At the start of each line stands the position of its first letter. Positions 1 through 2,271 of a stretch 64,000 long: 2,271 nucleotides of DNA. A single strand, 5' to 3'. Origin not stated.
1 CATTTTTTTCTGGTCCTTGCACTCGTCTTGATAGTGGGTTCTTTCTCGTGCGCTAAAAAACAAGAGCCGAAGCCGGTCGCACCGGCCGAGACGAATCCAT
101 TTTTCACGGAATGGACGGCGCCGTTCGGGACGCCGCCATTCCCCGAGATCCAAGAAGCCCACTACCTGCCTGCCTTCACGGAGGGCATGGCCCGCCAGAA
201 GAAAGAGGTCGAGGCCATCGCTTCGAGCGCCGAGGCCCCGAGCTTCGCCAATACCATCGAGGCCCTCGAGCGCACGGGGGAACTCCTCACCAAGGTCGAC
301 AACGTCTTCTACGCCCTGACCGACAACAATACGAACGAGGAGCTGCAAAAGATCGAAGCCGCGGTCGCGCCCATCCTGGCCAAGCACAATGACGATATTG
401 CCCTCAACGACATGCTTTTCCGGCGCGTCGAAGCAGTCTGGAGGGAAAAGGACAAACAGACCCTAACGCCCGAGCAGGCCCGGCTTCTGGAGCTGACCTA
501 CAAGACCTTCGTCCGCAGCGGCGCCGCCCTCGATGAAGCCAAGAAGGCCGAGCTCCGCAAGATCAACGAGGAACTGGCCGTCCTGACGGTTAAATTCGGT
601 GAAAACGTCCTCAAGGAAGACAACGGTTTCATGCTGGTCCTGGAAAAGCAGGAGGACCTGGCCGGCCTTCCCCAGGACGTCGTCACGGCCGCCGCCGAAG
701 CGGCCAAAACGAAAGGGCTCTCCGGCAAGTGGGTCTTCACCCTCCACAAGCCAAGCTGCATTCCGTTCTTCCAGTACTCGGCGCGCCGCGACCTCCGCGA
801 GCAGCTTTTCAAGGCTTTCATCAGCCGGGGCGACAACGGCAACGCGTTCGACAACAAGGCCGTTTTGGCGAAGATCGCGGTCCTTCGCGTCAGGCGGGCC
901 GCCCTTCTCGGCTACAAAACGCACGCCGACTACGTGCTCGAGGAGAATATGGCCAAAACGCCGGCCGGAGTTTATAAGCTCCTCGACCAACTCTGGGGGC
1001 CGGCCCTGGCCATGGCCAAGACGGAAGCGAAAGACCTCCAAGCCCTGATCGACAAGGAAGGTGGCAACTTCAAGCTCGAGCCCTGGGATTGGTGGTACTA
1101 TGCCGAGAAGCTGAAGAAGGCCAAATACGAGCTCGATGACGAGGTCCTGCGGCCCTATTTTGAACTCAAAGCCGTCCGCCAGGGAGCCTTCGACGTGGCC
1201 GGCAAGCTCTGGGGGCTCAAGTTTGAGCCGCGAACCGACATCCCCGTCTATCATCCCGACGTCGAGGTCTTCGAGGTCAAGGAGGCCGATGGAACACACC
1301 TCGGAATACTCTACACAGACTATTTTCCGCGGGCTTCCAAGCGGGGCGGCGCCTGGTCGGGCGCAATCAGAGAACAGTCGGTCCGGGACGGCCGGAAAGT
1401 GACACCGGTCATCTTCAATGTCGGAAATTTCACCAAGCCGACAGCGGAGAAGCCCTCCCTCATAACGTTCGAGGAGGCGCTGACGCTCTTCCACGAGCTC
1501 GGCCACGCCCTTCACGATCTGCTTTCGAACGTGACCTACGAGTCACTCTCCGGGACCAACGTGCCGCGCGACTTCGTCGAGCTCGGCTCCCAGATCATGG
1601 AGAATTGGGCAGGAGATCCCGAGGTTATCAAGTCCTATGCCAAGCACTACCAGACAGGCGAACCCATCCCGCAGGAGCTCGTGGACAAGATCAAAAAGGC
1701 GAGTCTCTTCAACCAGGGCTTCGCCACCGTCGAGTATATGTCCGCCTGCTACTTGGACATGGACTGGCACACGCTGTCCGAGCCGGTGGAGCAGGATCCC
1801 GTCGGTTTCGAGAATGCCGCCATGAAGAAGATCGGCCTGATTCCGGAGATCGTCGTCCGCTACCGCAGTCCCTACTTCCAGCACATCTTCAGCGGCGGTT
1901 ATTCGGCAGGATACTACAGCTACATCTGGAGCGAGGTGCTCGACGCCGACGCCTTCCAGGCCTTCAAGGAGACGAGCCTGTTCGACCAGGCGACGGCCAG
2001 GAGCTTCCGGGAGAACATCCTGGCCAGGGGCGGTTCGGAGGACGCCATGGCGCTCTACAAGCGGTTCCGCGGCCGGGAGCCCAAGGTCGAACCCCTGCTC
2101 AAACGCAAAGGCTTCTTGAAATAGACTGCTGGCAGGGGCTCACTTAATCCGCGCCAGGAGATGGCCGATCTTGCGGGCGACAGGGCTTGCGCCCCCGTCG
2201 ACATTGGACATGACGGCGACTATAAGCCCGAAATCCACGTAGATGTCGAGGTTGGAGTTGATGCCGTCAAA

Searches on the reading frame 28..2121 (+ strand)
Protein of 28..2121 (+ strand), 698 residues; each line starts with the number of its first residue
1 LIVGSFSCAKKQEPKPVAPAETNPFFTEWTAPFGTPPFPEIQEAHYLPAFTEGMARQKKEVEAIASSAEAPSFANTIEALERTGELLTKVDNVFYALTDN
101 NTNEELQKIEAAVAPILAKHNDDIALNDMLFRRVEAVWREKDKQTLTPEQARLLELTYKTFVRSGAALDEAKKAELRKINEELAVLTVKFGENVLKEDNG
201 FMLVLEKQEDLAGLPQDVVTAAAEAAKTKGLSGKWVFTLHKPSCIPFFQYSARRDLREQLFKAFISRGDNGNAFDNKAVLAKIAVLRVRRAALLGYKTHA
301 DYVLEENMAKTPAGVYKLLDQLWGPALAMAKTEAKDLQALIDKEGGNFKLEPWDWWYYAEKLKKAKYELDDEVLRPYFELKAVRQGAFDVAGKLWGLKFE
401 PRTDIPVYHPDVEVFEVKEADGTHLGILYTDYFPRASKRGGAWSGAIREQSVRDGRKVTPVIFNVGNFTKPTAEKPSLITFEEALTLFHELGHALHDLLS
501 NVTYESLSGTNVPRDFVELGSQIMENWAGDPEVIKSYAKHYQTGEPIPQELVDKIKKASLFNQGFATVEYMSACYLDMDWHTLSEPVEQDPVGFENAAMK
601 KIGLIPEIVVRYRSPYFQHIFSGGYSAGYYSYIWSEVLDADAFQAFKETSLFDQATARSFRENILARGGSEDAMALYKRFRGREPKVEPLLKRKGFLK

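Call 50: find_homologous_proteins(query=window:28-2121:+, max_evalue=1e-50)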
Query window:28-2121:+ (698 aa): 8000 proteins with E <= 1e-50 among 8000 candidates; the best 120 are listed.
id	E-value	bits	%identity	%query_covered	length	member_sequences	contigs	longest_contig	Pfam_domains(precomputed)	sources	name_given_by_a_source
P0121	0.0e+0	1593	100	100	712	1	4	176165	PF01432.27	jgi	jgi:peptidyl-dipeptidase Dcp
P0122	0.0e+0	1593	100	100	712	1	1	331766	PF01432.27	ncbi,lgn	-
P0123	0.0e+0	1493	93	100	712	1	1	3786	PF01432.27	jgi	-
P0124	0.0e+0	1481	92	100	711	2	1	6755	PF01432.27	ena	-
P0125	0.0e+0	1479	92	99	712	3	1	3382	PF19310.5,PF01432.27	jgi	jgi:peptidyl-dipeptidase Dcp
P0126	0.0e+0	1475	92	100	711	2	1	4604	PF01432.27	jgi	-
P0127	0.0e+0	1469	91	100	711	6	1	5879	PF01432.27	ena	-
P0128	0.0e+0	1468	92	100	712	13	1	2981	PF01432.27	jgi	-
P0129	0.0e+0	1453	90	100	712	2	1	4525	PF01432.27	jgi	jgi:peptidyl-dipeptidase Dcp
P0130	0.0e+0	1451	89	100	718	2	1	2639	PF01432.27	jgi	jgi:peptidyl-dipeptidase Dcp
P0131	0.0e+0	1451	89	100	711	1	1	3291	PF01432.27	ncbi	-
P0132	0.0e+0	1440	89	99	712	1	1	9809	PF01432.27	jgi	-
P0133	0.0e+0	1438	88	100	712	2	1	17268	PF01432.27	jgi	-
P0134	0.0e+0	1438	89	100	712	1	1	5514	PF19310.5,PF01432.27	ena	-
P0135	0.0e+0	1433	89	100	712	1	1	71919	PF19310.5,PF01432.27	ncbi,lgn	-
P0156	0.0e+0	1330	82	99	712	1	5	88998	PF01432.27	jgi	jgi:peptidyl-dipeptidase Dcp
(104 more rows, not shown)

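Call 53: find_encoding_contigs(protein=P0122, flank=10000, max_places=3)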
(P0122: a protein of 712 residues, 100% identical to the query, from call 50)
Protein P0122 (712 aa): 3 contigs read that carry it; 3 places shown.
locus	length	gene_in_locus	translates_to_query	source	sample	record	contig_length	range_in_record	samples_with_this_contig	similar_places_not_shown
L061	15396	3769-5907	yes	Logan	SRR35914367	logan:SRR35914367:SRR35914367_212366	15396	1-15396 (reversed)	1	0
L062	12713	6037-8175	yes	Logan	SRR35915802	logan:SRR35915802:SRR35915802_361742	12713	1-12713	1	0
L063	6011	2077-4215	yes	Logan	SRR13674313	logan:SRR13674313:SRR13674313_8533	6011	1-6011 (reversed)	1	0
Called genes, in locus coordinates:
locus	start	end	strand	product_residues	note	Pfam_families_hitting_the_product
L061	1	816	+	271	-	?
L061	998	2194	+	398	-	PF00155:Aminotran_1_2, PF01041:DegT_DnrJ_EryC1 (faint), PF01053:Cys_Met_Meta_PP (weak)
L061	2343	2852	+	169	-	PF00581:Rhodanese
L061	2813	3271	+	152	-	PF07291:MauE, PF07681:DoxX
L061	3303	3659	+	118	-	-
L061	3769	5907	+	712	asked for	PF01432:Peptidase_M3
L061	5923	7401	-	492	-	PF00144:Beta-lactamase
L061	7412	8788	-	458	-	PF11918:Peptidase_S41_N, PF03572:Peptidase_S41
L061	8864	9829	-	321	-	PF01047:MarR (weak), PF12802:MarR_2 (weak), PF22166:WHD_ArnR1 (faint), PF13673:Acetyltransf_10, PF00583:Acetyltransf_1, PF13508:Acetyltransf_7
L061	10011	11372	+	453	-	PF00069:Pkinase, PF07714:PK_Tyr_Ser-Thr, PF01636:APH (faint)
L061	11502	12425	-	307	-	PF24400:DUF7544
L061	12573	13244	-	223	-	PF01797:Y1_Tnp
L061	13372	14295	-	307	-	PF04015:DUF362 (faint)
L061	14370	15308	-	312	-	PF20244:DUF6599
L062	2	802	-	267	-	?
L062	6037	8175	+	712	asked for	PF01432:Peptidase_M3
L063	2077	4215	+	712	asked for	PF01432:Peptidase_M3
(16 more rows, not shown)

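Call 62: find_encoding_contigs(protein=P0135, flank=10000, max_places=2)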
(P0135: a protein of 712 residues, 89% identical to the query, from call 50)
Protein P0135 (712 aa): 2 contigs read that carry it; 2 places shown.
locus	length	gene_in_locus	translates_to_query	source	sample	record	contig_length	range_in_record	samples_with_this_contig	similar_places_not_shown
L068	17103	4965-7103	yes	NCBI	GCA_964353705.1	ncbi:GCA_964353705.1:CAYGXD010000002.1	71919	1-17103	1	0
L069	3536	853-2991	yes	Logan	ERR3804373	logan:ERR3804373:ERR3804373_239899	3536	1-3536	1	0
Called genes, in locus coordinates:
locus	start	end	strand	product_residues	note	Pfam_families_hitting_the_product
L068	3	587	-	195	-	?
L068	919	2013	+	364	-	PF08450:SGL (faint), PF06739:SBBP (faint)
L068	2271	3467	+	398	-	PF00155:Aminotran_1_2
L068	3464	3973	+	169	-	PF00581:Rhodanese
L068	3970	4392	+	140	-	PF07291:MauE, PF07681:DoxX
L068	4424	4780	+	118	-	-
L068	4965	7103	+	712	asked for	PF19310:TOP_N (weak), PF01432:Peptidase_M3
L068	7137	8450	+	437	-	PF02812:ELFV_dehydrog_N, PF00208:ELFV_dehydrog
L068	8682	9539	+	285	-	-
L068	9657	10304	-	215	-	PF13505:OMP_b-brl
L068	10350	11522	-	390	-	PF00155:Aminotran_1_2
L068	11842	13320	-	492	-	PF00144:Beta-lactamase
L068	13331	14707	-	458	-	PF11918:Peptidase_S41_N, PF03572:Peptidase_S41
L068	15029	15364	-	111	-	-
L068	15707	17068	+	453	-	PF00069:Pkinase, PF03109:ABC1 (faint), PF07714:PK_Tyr_Ser-Thr, PF01636:APH (faint)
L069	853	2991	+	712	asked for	PF19310:TOP_N (weak), PF01432:Peptidase_M3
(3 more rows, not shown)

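Call 63: find_encoding_contigs(protein=P0156, flank=10000, max_places=2)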
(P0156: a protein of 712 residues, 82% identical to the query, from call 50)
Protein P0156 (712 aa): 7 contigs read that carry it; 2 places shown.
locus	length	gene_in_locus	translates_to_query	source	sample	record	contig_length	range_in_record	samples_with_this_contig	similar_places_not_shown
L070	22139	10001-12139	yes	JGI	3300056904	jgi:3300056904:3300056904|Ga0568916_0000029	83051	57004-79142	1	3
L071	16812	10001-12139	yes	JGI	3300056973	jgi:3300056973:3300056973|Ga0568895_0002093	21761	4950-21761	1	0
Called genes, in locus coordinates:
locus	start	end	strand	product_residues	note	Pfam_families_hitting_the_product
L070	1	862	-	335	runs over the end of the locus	PF02618:YceG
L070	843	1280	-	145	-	PF03652:RuvX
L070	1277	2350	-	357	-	PF01820:Dala_Dala_lig_N, PF02222:ATP-grasp (weak), PF07478:Dala_Dala_lig_C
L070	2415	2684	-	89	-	PF00216:Bac_DNA_binding, PF18291:HU-HIG (weak)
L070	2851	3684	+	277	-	-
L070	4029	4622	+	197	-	PF04893:Yip1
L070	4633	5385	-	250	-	PF00215:OMPdecase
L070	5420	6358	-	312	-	PF01180:DHO_dh, PF03060:NMO (weak)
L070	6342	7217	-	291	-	PF00175:NAD_binding_1 (weak), PF10418:DHODB_Fe-S_bind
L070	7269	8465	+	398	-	PF00155:Aminotran_1_2, PF01041:DegT_DnrJ_EryC1 (weak)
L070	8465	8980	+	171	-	PF00581:Rhodanese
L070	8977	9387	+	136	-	PF07291:MauE, PF07681:DoxX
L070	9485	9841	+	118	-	-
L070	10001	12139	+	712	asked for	PF01432:Peptidase_M3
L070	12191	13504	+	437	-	PF02812:ELFV_dehydrog_N, PF00208:ELFV_dehydrog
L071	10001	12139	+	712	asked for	PF01432:Peptidase_M3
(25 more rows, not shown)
